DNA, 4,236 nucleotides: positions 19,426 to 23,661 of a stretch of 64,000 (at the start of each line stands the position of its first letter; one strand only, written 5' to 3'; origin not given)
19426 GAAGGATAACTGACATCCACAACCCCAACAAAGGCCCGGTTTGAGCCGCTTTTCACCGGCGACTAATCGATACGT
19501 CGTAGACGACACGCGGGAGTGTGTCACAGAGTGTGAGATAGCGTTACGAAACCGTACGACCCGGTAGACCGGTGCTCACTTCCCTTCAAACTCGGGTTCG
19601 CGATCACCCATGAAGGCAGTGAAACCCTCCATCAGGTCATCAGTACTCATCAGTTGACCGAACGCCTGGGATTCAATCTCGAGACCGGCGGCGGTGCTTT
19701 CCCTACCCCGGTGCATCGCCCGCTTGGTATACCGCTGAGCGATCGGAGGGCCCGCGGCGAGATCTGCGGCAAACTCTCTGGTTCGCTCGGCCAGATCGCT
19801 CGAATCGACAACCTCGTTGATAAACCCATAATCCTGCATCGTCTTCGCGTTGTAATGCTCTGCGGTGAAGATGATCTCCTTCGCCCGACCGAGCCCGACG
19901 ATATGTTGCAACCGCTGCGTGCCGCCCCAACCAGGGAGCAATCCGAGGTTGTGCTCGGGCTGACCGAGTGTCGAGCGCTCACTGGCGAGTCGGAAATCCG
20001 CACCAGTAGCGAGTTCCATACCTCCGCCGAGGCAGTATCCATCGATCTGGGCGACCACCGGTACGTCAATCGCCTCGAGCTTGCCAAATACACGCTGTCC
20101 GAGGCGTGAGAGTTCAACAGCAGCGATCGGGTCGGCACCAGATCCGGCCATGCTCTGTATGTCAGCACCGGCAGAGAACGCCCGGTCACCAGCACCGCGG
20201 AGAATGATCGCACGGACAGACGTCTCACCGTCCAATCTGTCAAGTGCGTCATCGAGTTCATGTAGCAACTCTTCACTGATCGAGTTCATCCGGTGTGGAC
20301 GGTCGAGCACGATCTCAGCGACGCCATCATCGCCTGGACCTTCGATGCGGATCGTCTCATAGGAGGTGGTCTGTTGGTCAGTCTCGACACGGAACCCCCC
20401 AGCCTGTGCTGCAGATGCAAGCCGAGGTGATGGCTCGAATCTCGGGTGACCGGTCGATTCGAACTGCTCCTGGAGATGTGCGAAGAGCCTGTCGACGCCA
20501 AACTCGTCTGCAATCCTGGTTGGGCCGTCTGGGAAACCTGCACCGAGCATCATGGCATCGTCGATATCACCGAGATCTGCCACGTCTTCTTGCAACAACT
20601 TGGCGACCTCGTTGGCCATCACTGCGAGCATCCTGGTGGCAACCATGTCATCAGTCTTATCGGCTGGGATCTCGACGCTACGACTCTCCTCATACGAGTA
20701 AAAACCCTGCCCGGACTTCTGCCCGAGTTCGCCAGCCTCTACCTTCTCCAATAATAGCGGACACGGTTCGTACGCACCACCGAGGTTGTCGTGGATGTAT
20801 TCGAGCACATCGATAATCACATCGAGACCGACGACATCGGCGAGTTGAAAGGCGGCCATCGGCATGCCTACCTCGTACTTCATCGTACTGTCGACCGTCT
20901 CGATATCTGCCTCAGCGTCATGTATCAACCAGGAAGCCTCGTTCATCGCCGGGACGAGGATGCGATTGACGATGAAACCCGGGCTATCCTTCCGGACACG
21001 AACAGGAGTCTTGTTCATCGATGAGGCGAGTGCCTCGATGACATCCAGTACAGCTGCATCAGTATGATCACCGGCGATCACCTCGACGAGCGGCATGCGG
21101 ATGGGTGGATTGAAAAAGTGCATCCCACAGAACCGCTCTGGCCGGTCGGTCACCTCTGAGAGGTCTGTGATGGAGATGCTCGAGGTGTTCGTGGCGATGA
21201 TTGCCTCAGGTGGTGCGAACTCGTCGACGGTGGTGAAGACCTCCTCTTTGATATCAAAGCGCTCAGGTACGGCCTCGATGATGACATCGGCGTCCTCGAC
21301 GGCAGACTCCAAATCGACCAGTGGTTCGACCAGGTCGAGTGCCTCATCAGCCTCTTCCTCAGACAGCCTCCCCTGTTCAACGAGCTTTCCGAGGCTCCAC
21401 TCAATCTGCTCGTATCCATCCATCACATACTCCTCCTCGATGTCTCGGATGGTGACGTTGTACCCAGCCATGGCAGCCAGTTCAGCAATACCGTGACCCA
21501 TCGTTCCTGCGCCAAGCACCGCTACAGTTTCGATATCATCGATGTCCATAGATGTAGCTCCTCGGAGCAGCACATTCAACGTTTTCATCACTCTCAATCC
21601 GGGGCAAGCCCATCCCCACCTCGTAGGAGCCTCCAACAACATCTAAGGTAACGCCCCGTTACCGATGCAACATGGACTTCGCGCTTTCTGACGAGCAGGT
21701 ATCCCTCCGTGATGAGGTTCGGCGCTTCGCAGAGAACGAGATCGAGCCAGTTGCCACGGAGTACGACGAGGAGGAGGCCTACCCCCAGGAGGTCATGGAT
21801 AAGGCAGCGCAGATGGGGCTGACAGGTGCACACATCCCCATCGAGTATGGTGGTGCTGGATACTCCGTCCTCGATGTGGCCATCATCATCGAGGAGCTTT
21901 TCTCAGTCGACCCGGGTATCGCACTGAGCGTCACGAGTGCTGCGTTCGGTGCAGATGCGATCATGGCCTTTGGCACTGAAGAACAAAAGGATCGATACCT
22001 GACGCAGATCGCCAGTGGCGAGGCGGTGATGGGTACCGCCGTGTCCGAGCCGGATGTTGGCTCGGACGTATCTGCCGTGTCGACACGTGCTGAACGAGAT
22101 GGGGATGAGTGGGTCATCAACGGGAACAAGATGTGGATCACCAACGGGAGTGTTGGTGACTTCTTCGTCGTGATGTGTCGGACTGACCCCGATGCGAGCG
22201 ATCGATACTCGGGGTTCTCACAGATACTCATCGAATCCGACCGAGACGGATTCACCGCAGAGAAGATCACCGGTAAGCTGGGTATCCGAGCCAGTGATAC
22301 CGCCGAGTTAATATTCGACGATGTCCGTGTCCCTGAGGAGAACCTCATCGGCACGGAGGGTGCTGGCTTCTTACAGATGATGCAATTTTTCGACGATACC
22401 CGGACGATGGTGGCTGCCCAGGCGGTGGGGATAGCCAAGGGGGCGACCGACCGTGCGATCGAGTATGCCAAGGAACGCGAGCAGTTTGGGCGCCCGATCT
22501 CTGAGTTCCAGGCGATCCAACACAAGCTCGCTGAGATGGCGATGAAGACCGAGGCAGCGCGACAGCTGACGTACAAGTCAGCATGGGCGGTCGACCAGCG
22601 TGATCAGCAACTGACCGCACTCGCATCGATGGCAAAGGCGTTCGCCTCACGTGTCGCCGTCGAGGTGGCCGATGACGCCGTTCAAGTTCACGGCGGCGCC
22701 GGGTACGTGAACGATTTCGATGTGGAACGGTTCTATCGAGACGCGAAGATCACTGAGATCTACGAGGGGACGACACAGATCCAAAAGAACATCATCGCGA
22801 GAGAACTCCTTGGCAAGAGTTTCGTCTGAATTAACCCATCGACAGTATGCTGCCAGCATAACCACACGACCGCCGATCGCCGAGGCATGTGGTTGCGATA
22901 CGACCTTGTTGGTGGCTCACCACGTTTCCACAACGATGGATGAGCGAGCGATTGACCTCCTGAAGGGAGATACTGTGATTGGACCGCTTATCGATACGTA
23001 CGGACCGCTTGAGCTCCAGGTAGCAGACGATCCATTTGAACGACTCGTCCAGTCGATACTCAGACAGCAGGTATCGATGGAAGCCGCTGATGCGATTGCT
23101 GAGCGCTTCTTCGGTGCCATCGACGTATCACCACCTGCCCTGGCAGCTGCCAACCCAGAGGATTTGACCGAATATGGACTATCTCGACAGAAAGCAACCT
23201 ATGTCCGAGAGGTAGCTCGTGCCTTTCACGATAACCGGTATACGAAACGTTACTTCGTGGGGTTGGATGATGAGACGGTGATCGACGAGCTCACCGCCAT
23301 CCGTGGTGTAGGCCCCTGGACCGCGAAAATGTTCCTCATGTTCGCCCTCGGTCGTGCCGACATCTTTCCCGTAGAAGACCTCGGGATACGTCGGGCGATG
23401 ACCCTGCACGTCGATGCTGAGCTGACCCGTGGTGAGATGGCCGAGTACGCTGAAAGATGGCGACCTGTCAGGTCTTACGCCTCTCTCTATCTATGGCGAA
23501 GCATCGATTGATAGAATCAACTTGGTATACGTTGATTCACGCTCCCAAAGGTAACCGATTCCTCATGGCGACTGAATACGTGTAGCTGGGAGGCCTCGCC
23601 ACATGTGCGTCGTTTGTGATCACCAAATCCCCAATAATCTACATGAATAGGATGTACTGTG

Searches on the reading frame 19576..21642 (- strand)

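Call 28: search_protein_families(library=pfam, proteins=[window:19576-21642:-], max_evalue=0.00001)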
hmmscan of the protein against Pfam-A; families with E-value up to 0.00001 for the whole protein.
window:19576-21642:- (688 aa): 4 families
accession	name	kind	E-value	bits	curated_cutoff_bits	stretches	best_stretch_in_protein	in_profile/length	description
PF02737.24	3HCDH_N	-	1.8e-65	220.7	22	1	39-219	1-179/180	3-hydroxyacyl-CoA dehydrogenase, NAD binding domain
PF00378.25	ECH_1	-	2.8e-58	197.7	27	1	439-687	4-250/251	Enoyl-CoA hydratase/isomerase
PF00725.27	3HCDH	-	1.9e-49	166.5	22.1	2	222-317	1-97/97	3-hydroxyacyl-CoA dehydrogenase, C-terminal domain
PF16113.10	ECH_2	-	4.1e-35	122.3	27.2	1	443-623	3-183/335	Enoyl-CoA hydratase/isomerase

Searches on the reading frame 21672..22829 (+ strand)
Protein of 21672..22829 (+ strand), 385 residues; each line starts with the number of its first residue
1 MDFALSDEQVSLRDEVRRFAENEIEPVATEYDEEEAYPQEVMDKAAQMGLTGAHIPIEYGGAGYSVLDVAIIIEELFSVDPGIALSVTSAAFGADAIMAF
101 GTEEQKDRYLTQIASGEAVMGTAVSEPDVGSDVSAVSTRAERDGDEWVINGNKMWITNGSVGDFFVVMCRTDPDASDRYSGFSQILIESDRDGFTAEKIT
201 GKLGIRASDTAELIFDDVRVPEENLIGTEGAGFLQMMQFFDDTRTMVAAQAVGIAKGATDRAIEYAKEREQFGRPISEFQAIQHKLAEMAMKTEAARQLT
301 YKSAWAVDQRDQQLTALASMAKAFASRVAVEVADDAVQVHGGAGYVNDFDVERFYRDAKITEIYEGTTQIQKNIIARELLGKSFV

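Call 28: search_protein_families(library=pfam, proteins=[window:21672-22829:+], max_evalue=0.00001)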
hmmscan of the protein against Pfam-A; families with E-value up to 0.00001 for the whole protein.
window:21672-22829:+ (385 aa): 5 families
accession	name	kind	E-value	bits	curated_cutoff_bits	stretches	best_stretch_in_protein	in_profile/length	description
PF00441.29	Acyl-CoA_dh_1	-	8.1e-55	185.5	22.4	1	230-380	1-150/150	Acyl-CoA dehydrogenase, C-terminal domain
PF02771.21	Acyl-CoA_dh_N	-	1.2e-35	122.7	22.9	1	6-117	1-113/113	Acyl-CoA dehydrogenase, N-terminal domain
PF08028.16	Acyl-CoA_dh_2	-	2.5e-27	96.2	22.7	1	246-367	2-132/134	Acyl-CoA dehydrogenase, C-terminal domain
PF02770.24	Acyl-CoA_dh_M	-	3.6e-26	91.6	33.3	1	122-218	2-97/97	Acyl-CoA dehydrogenase, middle domain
PF22924.1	ACOX_C_alpha1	-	7.5e-09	36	27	1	246-379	10-168/169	Acyl-CoA oxidase, C-alpha1 domain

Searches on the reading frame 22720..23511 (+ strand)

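Call 28: search_protein_families(library=pfam, proteins=[window:22720-23511:+], max_evalue=0.00001)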
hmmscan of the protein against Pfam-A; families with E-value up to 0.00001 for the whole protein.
window:22720-23511:+ (263 aa): 1 family
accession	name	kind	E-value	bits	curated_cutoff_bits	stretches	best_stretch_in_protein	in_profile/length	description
PF00730.31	HhH-GPD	-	4e-17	62.9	26.2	1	110-232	1-88/108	HhH-GPD superfamily base excision DNA repair protein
